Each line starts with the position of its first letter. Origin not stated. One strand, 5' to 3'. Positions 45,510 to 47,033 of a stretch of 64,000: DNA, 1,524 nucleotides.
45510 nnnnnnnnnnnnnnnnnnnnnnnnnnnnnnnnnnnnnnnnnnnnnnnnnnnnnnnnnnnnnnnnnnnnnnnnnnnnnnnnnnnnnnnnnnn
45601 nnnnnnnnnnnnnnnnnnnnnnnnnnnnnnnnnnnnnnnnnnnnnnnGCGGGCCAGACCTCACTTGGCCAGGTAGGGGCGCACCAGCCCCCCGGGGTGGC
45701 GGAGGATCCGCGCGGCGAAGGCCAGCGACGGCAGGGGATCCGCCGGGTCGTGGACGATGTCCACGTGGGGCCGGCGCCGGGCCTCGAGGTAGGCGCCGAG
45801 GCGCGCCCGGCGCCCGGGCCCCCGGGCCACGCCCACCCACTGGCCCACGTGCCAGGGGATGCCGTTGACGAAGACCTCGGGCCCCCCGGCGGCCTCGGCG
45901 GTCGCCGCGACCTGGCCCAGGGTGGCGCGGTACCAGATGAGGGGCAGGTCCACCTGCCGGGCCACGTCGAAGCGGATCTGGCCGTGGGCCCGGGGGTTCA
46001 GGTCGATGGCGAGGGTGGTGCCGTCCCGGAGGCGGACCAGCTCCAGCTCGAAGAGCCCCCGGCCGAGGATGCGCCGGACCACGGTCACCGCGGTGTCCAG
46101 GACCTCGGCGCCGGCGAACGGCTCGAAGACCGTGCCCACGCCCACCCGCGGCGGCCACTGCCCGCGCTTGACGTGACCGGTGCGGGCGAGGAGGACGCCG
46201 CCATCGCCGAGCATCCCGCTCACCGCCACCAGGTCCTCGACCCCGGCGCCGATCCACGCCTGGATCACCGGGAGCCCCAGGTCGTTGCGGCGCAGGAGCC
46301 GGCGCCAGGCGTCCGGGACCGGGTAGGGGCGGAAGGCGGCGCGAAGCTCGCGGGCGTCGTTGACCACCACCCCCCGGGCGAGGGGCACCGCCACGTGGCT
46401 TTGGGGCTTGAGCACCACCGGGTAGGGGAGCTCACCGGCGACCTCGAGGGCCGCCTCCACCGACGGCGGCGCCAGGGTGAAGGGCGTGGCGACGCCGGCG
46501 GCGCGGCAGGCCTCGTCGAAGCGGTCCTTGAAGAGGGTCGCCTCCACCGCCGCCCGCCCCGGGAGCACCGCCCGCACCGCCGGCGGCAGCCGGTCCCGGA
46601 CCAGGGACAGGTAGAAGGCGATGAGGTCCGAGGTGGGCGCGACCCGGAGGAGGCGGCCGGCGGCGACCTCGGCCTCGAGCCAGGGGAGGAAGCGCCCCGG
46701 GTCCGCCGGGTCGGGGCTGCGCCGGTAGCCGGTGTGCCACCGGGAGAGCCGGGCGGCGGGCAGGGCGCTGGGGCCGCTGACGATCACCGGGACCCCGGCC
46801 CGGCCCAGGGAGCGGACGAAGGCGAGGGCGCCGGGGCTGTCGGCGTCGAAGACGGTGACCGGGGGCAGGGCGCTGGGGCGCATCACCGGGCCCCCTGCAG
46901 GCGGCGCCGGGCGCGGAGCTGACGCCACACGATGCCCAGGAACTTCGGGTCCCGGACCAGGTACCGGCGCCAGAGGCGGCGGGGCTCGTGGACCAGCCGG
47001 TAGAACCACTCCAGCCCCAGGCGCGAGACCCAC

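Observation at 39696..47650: ACP / AMP-ligase / AsnB-amidotransferase / NadE-like / ATP-grasp module inside the EPS locus implies acyl or amido decoration of the polysaccharide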

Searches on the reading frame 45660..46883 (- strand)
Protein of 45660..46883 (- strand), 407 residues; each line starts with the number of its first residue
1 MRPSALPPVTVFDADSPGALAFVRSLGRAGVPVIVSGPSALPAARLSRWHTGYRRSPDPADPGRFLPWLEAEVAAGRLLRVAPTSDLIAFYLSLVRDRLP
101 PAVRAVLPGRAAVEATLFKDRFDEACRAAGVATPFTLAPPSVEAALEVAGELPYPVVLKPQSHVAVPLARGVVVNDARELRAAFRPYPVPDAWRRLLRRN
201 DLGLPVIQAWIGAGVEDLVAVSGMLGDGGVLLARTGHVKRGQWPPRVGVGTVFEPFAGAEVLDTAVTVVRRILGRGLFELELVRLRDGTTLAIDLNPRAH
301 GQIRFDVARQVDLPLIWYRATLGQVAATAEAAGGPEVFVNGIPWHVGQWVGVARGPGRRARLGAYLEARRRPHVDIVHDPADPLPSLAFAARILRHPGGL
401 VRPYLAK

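Call 13: search_protein_families(library=pfam, proteins=[window:45660-46787:-], max_evalue=0.001)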
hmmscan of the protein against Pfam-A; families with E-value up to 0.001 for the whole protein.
window:45660-46787:- (375 aa): 0 families

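Call 65: search_solved_structures(query=window:45660-46787:-, max_evalue=1)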
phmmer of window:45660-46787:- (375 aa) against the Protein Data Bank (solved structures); distinct sequences matched with E-value up to 1: 4.
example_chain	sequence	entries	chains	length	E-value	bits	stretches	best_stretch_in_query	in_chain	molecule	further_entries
1bxr_A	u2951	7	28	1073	0.0017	20.7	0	78-153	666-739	CARBAMOYL-PHOSPHATE SYNTHASE | CARBAMOYL PHOSPHATE SYNTHETASE: LARGE SUBUNIT | CARBAMOYL PHOSPHATE SYNTHETASE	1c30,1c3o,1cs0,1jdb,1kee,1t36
1ce8_A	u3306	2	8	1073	0.0017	20.7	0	78-153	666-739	PROTEIN (CARBAMOYL-PHOSPHATE SYNTHASE) | carbamoyl phosphate synthetase large chain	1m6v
1a9x_A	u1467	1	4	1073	0.012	17.9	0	78-153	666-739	CARBAMOYL PHOSPHATE SYNTHETASE (LARGE CHAIN)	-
4y7s_A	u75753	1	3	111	0.66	12.1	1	81-118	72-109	Surface antigen protein 2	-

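Call 73: find_homologous_proteins(query=window:45660-46787:-, max_evalue=0.00001)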
Query window:45660-46787:- (375 aa): 121 proteins with E <= 0.00001 among 8000 candidates; the best 120 are listed.
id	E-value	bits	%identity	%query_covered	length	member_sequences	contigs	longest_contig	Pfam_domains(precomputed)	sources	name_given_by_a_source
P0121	9.3e-243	823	100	100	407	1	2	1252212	-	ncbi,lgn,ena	-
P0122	7.8e-203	692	84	100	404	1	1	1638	-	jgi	jgi:D-aspartate ligase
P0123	1.2e-118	415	56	99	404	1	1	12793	-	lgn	-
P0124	7.7e-103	363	50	99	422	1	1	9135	-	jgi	jgi:D-aspartate ligase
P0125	9.5e-103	362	49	99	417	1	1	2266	-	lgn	-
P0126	2.7e-102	361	50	99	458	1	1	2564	-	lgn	-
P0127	3.1e-102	361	47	99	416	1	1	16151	-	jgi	jgi:D-aspartate ligase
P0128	7.0e-102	359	45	97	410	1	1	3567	-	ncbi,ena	-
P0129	2.5e-101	358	48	97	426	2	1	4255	-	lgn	-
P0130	3.1e-101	357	48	99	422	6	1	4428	-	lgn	-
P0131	3.8e-101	357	48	99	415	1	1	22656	-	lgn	-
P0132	8.7e-101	356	46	99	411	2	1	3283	-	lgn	-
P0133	1.1e-100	355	50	99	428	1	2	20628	-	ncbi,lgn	-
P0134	1.3e-100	355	49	97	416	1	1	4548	-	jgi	jgi:D-aspartate ligase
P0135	1.7e-100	355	47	99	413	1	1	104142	-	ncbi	-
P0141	6.5e-98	346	46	99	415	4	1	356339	-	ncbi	-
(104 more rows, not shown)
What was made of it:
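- Checked: The ATP-grasp gene is 45660-46883 on the MINUS strand (407 aa, call 73).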

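Call 74: find_encoding_contigs(protein=P0121, flank=10000, max_places=3)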
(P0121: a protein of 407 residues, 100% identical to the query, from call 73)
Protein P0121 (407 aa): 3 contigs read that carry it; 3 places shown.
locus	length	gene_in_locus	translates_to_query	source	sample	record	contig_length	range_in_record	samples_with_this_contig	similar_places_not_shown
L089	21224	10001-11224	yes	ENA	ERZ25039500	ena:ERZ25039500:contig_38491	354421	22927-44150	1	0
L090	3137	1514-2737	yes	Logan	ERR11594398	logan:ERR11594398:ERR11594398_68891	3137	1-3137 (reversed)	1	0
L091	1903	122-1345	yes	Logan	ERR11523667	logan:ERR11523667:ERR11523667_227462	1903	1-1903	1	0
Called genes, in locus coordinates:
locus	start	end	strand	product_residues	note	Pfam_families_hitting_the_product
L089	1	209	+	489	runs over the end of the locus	PF02706:Wzz (faint)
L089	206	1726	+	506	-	PF04932:Wzy_C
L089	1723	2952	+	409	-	PF00535:Glycos_transf_2, PF13641:Glyco_tranf_2_3, PF13632:Glyco_trans_2_3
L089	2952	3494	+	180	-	PF00132:Hexapep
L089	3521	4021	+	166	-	-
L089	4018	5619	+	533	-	PF00535:Glycos_transf_2, PF10111:Glyco_tranf_2_2 (faint), PF13641:Glyco_tranf_2_3 (weak), PF00132:Hexapep (weak)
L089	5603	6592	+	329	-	PF13480:Acetyltransf_6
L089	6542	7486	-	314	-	PF01522:Polysacc_deac_1 (faint)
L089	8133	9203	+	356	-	PF12891:Glyco_hydro_44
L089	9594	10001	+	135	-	PF03808:Glyco_tran_WecG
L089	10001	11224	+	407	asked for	-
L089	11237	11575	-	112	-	-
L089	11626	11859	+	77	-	-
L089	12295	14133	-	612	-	PF00501:AMP-binding, PF13193:AMP-binding_C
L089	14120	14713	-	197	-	PF00733:Asn_synthase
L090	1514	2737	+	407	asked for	-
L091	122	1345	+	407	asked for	-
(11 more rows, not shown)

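Call 75: search_protein_families(library=pfam, proteins=[window:45660-46883:-], max_evalue=0.01)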
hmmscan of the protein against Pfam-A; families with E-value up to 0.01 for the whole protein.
window:45660-46883:- (407 aa): 0 families

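Call 77: search_solved_structures(query=A3, max_evalue=0.01)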
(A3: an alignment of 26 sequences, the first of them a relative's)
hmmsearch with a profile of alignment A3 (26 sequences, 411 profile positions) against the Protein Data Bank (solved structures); distinct sequences matched with E-value up to 0.01: 42.
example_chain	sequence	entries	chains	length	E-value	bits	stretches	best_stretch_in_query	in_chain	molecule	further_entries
1ce8_A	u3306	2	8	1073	1.8e-24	89.7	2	107-332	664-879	PROTEIN (CARBAMOYL-PHOSPHATE SYNTHASE) | carbamoyl phosphate synthetase large chain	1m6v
1bxr_A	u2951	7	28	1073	1.8e-24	89.7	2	107-332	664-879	CARBAMOYL-PHOSPHATE SYNTHASE | CARBAMOYL PHOSPHATE SYNTHETASE: LARGE SUBUNIT | CARBAMOYL PHOSPHATE SYNTHETASE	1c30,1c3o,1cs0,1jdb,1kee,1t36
1a9x_A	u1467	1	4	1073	1.2e-23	87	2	107-332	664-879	CARBAMOYL PHOSPHATE SYNTHETASE (LARGE CHAIN)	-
5dot_A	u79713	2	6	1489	3.9e-09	39.2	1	109-300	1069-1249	Carbamoyl-phosphate synthase [ammonia], mitochondrial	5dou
6uel_A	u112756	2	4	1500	4e-09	39.2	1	109-300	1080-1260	Carbamoyl-phosphate synthase [ammonia], mitochondrial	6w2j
1uc8_A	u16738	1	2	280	5.4e-09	38.7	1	106-159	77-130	lysine biosynthesis enzyme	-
1uc9_A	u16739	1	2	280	6.6e-09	38.4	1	106-159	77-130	lysine biosynthesis enzyme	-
3vpd_A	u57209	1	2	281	6.7e-09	38.4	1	106-285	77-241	Ribosomal protein S6 modification protein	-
2pn1_A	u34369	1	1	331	6.8e-07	31.8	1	48-180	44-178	Carbamoylphosphate synthase large subunit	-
7lgn_A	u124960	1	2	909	7e-07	31.8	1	106-171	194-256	Cyanophycin synthase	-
3ouu_A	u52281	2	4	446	1.3e-06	30.9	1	17-299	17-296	Biotin carboxylase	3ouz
7lgm_A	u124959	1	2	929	3.5e-06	29.5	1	106-161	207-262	Cyanophycin synthase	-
7ta5_A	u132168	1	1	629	4.3e-06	29.2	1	112-185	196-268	Glutathione synthase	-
2c00_A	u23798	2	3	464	1.3e-05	27.6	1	21-179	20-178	BIOTIN CARBOXYLASE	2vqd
1wr2_A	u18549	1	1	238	1.6e-05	27.3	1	114-187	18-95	hypothetical protein PH1789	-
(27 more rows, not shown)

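Call 78: find_encoding_contigs(protein=P0141, flank=10000, max_places=2)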
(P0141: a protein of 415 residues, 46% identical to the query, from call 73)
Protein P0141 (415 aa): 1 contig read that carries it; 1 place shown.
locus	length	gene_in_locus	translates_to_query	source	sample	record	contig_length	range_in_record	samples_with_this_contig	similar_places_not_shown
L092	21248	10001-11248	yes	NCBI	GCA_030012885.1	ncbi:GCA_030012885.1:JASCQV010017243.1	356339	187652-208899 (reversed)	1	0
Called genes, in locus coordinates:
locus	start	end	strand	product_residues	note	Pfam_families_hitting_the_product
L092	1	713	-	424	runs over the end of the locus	PF01938:TRAM, PF05958:tRNA_U5-meth_tr (weak), PF05175:MTS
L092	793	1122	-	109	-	PF02036:SCP2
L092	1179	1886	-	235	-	PF02224:Cytidylate_kin, PF13189:Cytidylate_kin2 (faint), PF13207:AAA_17 (faint)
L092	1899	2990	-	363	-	PF00155:Aminotran_1_2, PF00266:Aminotran_5 (weak)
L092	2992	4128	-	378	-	PF01817:CM_2, PF00800:PDT, PF01842:ACT (weak)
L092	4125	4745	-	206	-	PF09335:VTT_dom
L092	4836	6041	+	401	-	PF13000:Acatn (faint), PF07690:MFS_1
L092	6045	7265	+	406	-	PF00072:Response_reg, PF00512:HisKA (weak), PF02518:HATPase_c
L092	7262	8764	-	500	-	PF13091:PLDc_2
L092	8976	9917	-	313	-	PF01745:IPT, PF01715:IPPT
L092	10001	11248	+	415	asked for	-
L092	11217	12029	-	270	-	-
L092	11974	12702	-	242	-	PF14518:Haem_oxygenas_2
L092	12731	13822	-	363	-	PF02737:3HCDH_N, PF00725:3HCDH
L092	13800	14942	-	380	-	PF00378:ECH_1, PF16113:ECH_2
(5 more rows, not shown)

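Call 79: find_encoding_contigs(protein=P0135, flank=10000, max_places=2)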
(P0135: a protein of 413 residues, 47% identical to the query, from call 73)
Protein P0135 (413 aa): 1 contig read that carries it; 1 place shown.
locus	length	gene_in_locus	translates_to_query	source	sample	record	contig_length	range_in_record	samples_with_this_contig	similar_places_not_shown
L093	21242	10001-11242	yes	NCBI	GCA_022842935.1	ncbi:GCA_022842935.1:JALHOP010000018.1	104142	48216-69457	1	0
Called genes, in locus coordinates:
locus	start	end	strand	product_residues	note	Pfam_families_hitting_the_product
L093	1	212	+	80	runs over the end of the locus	-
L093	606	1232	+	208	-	-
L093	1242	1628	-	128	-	-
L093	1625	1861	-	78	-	-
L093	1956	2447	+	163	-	-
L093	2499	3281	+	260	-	-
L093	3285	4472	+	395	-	-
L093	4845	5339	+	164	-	-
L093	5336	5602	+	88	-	-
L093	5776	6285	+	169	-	-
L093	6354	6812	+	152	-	-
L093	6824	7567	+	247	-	-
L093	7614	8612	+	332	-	-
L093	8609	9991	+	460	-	PF13480:Acetyltransf_6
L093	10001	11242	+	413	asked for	-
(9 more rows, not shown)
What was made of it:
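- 45660..46883 (-): ATP-grasp ligase (407 aa), last gene of the EPS operon and not part of the conserved cassette. Homologues elsewhere lie in other contexts (calls 78, 79).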

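Call 91: search_protein_families(library=ncbifam, proteins=[window:45660-46883:-], max_evalue=0.01)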
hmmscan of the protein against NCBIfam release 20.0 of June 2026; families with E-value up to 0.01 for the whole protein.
window:45660-46883:- (407 aa): 1 family
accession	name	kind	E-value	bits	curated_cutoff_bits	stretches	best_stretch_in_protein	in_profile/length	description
NF005315.0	PRK06849.1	equivalog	5.9e-05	22.2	406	1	14-160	12-159/389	hypothetical protein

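Call 101: predict_structure(alignment_id=A3)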
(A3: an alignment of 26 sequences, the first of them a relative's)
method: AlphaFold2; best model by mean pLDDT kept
length: 407 residues; sequences in the alignment: 26
mean_pLDDT: 92.6   pTM: 0.91
mean pLDDT of the five models: 92.6, 91.5, 91.4, 90.1, 90.0
residues with pLDDT >= 90: 335; 70-90: 57; 50-70: 14; < 50: 1
segments of 3 or more residues with pLDDT < 50: none
pLDDT, mean of each block of 10 residues (from residue 1): 81 95 97 97 97 96 97 96 97 97 96 96 96 96 95 95 88 96 95 93 95 91 95 96 84 95 97 97 95 96 94 96 81 87 88 88 91 95 96 75 62
secondary structure, 60 per line:
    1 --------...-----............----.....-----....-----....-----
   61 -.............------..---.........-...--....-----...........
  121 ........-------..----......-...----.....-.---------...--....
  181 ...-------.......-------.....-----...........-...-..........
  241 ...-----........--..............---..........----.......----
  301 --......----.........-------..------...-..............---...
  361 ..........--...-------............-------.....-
elements in order: E9-11 H17-28 E33-37 H43-46 E52-55 H62-74 H86-94 H101-104 H110-117 H119-128 H142-147 E156-160 E172-174 H177-183 H191-197 E205-209 E215-225 E231-243 E249-256 H259-272 E276-285 E290-296 H303-308 H313-321 E337-339 H341-354 H358-370 E373-375 H383-394 H402-406

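Call 103: fold_search(model_id=the predicted structure, library=pdb)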
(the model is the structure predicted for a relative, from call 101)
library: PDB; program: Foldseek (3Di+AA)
matches with E <= 10: 1985; with E <= 0.001: 438
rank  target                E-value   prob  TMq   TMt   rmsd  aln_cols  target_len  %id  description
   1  9yx2_T                6.2e-15  1.00  0.57  0.49   5.6       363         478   15  Structure of the long chain acyl-CoA carboxylase complex from Mycobacterium smegmatis with ATP, bicarbonate, and propi (released 2025-11-26)
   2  3orr_A                1.8e-14  1.00  0.61  0.67   6.0       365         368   13  Crystal Structure of N5-Carboxyaminoimidazole synthetase from Staphylococcus aureus (released 2011-07-20)
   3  10bm_B                1.9e-14  1.00  0.59  0.63   5.9       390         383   17  Crystal structure of Phosphoribosylaminoimidazole carboxylase from Burkholderia xenovorans (AMP, ADP and sulfate compl (released 2026-01-21)
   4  9yx2_B                2.1e-14  1.00  0.56  0.48   5.6       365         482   14  Structure of the long chain acyl-CoA carboxylase complex from Mycobacterium smegmatis with ATP, bicarbonate, and propi (released 2025-11-26)
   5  3orr_B                2.4e-14  1.00  0.62  0.68   4.2       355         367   14  Crystal Structure of N5-Carboxyaminoimidazole synthetase from Staphylococcus aureus (released 2011-07-20)
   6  9yx2_A                2.4e-14  1.00  0.55  0.40   5.9       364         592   15  Structure of the long chain acyl-CoA carboxylase complex from Mycobacterium smegmatis with ATP, bicarbonate, and propi (released 2025-11-26)
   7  9yx2_D                2.9e-14  1.00  0.57  0.49   5.5       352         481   14  Structure of the long chain acyl-CoA carboxylase complex from Mycobacterium smegmatis with ATP, bicarbonate, and propi (released 2025-11-26)
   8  1kjq_A                3.2e-14  1.00  0.59  0.61   5.1       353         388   17  Crystal structure of glycinamide ribonucleotide transformylase in complex with Mg-ADP (released 2002-06-28)
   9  3ouz_A                3.2e-14  1.00  0.57  0.53   5.2       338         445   16  Crystal Structure of Biotin Carboxylase-ADP complex from Campylobacter jejuni (released 2010-10-13)
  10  5mlk_A                3.9e-14  1.00  0.54  0.50   5.6       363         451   14  Biotin dependent carboxylase AccA3 dimer from Mycobacterium tuberculosis (Rv3285) (released 2017-03-08)
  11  5csk_A                4.9e-14  1.00  0.55  0.13   5.6       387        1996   14  Crystal structure of yeast acetyl-CoA carboxylase, unbiotinylated (released 2015-10-28)
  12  10bm_A                5.2e-14  1.00  0.61  0.63   5.3       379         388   17  Crystal structure of Phosphoribosylaminoimidazole carboxylase from Burkholderia xenovorans (AMP, ADP and sulfate compl (released 2026-01-21)
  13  2pn1                  6.2e-14  1.00  0.57  0.74   3.7       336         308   15  Crystal structure of carbamoylphosphate synthase large subunit (split gene in MJ) (ZP_00538348.1) from Exiguobacterium s (released 2007-05-08)
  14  3ouu_A                6.2e-14  1.00  0.56  0.51   5.3       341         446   16  Crystal Structure of Biotin Carboxylase-beta-gamma-ATP Complex from Campylobacter jejuni (released 2010-10-20)
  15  4mv1                  6.2e-14  1.00  0.54  0.52   5.7       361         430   16  Crystal Structure of Biotin Carboxylase from Haemophilus influenzae in Complex with ADP and Phosphate (released 2015-01-14)
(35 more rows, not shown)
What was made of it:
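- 45660..46883 (-): Calls 73, 77, 101 and 103 establish the ATP-grasp fold.
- Checked: A confident model (pLDDT 92.6) matches PurK, PurT, biotin carboxylase and L-amino-acid ligases (calls 101, 103).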
